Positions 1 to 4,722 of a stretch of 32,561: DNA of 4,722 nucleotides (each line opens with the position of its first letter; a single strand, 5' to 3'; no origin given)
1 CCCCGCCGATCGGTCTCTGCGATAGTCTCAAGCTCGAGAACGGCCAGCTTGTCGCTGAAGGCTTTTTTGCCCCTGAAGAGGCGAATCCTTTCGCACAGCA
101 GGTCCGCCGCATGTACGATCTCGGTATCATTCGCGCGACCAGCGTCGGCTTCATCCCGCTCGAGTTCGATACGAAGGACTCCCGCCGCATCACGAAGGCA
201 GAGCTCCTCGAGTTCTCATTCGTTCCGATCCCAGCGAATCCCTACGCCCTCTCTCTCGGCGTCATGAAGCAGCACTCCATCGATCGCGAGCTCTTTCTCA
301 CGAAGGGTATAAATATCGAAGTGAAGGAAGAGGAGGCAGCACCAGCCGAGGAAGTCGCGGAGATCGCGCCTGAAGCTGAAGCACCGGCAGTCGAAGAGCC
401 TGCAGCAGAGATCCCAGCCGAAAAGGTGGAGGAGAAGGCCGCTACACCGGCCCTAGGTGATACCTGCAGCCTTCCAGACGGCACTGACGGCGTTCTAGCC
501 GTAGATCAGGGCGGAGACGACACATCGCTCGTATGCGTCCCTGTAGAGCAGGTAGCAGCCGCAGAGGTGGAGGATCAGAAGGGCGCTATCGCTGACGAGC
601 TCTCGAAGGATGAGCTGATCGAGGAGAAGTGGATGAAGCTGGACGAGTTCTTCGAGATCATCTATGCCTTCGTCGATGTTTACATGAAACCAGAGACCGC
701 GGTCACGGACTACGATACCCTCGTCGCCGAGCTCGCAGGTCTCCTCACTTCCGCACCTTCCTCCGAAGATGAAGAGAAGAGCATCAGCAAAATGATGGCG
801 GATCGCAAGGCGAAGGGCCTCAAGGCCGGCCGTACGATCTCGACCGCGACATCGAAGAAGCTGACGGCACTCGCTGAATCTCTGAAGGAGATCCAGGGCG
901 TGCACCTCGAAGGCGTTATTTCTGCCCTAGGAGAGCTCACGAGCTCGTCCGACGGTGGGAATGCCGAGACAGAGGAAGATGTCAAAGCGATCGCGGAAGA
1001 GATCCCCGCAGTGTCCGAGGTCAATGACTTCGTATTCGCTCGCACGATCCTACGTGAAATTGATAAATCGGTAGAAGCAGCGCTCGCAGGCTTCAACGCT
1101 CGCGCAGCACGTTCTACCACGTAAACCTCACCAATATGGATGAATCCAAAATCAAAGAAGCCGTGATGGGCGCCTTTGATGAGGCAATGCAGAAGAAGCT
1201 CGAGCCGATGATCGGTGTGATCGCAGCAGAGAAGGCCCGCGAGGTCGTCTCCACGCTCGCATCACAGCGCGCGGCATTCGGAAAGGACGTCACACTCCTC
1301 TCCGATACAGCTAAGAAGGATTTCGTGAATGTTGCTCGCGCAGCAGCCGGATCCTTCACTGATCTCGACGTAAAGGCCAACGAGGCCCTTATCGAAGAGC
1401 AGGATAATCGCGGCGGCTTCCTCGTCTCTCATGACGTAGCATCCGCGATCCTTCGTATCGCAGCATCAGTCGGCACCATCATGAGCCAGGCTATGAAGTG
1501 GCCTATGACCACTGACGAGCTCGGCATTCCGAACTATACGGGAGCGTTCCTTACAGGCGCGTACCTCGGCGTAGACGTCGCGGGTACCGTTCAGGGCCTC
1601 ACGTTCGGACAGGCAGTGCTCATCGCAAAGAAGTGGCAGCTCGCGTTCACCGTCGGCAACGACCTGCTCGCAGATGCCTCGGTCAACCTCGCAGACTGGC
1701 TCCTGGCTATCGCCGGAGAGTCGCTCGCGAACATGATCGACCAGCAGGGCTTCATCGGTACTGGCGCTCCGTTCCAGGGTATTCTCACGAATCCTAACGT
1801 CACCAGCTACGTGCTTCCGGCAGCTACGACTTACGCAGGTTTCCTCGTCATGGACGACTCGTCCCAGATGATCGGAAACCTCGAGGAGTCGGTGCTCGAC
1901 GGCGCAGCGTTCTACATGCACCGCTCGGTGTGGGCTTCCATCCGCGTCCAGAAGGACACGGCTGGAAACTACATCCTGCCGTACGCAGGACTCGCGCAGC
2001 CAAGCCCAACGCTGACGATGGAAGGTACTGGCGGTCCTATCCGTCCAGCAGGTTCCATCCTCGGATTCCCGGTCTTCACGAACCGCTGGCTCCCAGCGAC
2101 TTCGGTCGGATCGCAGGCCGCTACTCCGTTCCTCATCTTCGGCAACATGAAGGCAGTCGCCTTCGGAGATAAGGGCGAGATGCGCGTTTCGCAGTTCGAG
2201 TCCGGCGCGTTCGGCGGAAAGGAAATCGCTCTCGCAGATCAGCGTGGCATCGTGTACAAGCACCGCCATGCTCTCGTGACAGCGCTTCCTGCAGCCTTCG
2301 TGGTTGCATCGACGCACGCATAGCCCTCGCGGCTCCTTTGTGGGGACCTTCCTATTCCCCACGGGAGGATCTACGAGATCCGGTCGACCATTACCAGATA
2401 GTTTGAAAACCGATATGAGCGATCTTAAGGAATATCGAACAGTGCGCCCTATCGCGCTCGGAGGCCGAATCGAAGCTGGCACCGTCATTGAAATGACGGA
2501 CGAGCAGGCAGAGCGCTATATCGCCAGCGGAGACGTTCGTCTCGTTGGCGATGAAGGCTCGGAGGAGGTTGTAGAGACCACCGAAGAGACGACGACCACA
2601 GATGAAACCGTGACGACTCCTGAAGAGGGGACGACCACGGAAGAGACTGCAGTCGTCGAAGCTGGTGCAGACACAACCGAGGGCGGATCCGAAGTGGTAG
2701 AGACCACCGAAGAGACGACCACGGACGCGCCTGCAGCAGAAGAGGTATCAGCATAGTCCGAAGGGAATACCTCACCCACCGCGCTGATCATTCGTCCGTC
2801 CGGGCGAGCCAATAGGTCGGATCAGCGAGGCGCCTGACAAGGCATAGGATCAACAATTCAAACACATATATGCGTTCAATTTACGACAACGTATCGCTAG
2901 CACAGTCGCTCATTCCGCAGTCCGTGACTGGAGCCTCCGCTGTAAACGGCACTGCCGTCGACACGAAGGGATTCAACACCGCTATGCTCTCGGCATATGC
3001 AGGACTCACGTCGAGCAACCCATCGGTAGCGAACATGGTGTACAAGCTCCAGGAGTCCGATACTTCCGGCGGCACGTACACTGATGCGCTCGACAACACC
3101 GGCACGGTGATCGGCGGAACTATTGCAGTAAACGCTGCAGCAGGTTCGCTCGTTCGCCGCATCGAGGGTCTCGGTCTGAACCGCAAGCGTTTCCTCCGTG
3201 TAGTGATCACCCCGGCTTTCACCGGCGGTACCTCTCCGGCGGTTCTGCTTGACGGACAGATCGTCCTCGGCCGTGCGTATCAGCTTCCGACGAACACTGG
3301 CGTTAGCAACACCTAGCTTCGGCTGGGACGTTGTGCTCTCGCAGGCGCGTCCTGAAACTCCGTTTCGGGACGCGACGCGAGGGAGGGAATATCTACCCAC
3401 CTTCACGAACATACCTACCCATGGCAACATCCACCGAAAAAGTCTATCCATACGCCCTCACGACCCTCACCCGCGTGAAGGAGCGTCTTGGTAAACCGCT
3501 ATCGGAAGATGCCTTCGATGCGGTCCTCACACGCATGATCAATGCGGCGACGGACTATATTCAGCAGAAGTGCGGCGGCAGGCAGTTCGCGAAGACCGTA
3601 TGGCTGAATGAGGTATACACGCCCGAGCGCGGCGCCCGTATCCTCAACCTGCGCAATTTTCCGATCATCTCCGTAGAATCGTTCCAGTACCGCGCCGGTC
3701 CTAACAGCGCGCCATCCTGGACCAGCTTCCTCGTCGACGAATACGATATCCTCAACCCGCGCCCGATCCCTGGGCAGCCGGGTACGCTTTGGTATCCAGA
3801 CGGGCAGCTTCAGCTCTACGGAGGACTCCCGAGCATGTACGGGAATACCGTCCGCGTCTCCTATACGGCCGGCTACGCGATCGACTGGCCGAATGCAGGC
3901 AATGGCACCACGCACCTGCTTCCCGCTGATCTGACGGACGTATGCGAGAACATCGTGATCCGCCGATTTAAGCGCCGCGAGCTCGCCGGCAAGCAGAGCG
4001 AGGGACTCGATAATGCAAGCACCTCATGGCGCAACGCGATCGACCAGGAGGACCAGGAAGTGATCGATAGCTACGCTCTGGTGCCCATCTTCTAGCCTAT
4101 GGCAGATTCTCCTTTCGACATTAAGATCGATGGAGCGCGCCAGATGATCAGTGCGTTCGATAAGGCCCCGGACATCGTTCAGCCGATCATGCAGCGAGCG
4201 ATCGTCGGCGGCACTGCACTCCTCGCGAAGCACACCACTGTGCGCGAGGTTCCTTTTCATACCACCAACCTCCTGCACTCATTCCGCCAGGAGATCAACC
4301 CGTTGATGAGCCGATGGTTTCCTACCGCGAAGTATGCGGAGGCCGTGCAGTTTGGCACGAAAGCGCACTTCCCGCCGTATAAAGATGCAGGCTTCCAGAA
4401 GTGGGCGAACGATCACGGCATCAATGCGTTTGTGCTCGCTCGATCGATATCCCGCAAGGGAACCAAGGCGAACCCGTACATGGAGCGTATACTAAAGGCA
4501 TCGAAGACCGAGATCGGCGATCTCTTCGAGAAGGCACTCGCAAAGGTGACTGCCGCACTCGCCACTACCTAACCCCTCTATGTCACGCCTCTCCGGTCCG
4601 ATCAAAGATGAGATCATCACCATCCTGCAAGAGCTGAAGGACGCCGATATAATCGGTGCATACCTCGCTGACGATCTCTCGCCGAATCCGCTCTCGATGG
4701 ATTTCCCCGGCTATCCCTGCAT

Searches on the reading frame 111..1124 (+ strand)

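Call 15: search_protein_families(library=pfam, proteins=[window:111-1124:+], max_evalue=0.001)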
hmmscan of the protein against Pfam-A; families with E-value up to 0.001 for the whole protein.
window:111-1124:+ (337 aa): 0 families

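Call 22: search_protein_families(library=phrogs, proteins=[window:111-1124:+], max_evalue=0.001)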
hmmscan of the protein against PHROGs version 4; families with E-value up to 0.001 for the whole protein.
window:111-1124:+ (337 aa): 3 families
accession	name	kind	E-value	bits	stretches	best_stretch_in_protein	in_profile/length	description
phrog_617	-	head and packaging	1.9e-08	34.7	1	3-87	109-186/626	major head protein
phrog_80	-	head and packaging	1.7e-07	31.9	1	5-85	326-409/607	head maturation protease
phrog_3017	-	head and packaging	0.00026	21.4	1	152-281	184-299/402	head maturation protease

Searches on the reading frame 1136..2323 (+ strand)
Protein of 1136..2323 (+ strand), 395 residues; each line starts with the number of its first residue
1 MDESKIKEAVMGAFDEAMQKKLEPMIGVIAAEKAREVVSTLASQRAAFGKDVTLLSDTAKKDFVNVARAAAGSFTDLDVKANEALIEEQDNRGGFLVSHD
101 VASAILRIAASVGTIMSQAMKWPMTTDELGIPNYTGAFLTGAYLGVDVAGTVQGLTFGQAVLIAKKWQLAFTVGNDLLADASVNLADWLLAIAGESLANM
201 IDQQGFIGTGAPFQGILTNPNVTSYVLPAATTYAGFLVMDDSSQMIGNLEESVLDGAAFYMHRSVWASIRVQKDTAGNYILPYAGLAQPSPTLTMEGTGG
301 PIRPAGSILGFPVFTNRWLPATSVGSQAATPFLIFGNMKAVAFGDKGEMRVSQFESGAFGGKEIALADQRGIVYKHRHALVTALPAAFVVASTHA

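Call 15: search_protein_families(library=pfam, proteins=[window:1136-2323:+], max_evalue=0.001)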
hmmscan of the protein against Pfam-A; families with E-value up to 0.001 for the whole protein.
window:1136-2323:+ (395 aa): 1 family
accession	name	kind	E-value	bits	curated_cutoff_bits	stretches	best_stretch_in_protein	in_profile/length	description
PF05065.19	Phage_capsid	-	1.6e-27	97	24.2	1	93-391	1-278/280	Phage capsid family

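Call 22: search_protein_families(library=phrogs, proteins=[window:1136-2323:+], max_evalue=0.001)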
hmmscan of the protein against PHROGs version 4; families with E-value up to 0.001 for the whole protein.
window:1136-2323:+ (395 aa): 3 families
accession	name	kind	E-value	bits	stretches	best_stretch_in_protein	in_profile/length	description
phrog_10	-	head and packaging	1.3e-30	108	1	30-391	322-633/752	major head protein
phrog_617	-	head and packaging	6.9e-10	39.4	1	69-348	316-578/626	major head protein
phrog_15928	-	head and packaging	2e-07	32.2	1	204-350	25-144/185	major head protein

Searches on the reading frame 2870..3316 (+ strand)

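Call 15: search_protein_families(library=pfam, proteins=[window:2870-3316:+], max_evalue=0.001)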
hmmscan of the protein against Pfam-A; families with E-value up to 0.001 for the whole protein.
window:2870-3316:+ (148 aa): 0 families

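Call 22: search_protein_families(library=phrogs, proteins=[window:2870-3316:+], max_evalue=0.001)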
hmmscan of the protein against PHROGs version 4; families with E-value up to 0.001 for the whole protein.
window:2870-3316:+ (148 aa): 1 family
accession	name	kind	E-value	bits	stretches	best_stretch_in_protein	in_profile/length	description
phrog_5707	-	unknown function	2e-17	64.3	1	1-125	2-123/134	-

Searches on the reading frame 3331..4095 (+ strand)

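Call 15: search_protein_families(library=pfam, proteins=[window:3331-4095:+], max_evalue=0.001)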
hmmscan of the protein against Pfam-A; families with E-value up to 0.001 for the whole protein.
window:3331-4095:+ (254 aa): 1 family
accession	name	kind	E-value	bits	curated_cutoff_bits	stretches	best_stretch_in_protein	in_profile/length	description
PF05135.19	Phage_connect_1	-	3e-06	28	21.2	0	45-85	3-41/101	Phage gp6-like head-tail connector protein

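Call 22: search_protein_families(library=phrogs, proteins=[window:3331-4095:+], max_evalue=0.001)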
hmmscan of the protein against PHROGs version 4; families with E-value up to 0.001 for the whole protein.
window:3331-4095:+ (254 aa): 2 families
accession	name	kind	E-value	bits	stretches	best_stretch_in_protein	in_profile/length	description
phrog_442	-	connector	6.5e-21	75.8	1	30-253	74-265/270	head-tail adaptor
phrog_132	-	connector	1.6e-07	32.3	0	197-249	51-106/124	head-tail adaptor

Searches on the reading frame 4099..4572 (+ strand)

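Call 15: search_protein_families(library=pfam, proteins=[window:4099-4572:+], max_evalue=0.001)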
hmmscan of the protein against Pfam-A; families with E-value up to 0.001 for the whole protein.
window:4099-4572:+ (157 aa): 0 families

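Call 22: search_protein_families(library=phrogs, proteins=[window:4099-4572:+], max_evalue=0.001)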
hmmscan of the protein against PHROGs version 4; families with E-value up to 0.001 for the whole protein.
window:4099-4572:+ (157 aa): 1 family
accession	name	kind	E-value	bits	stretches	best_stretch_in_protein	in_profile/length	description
phrog_5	-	connector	2.2e-06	28.7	1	6-149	91-211/239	tail completion or Neck1 protein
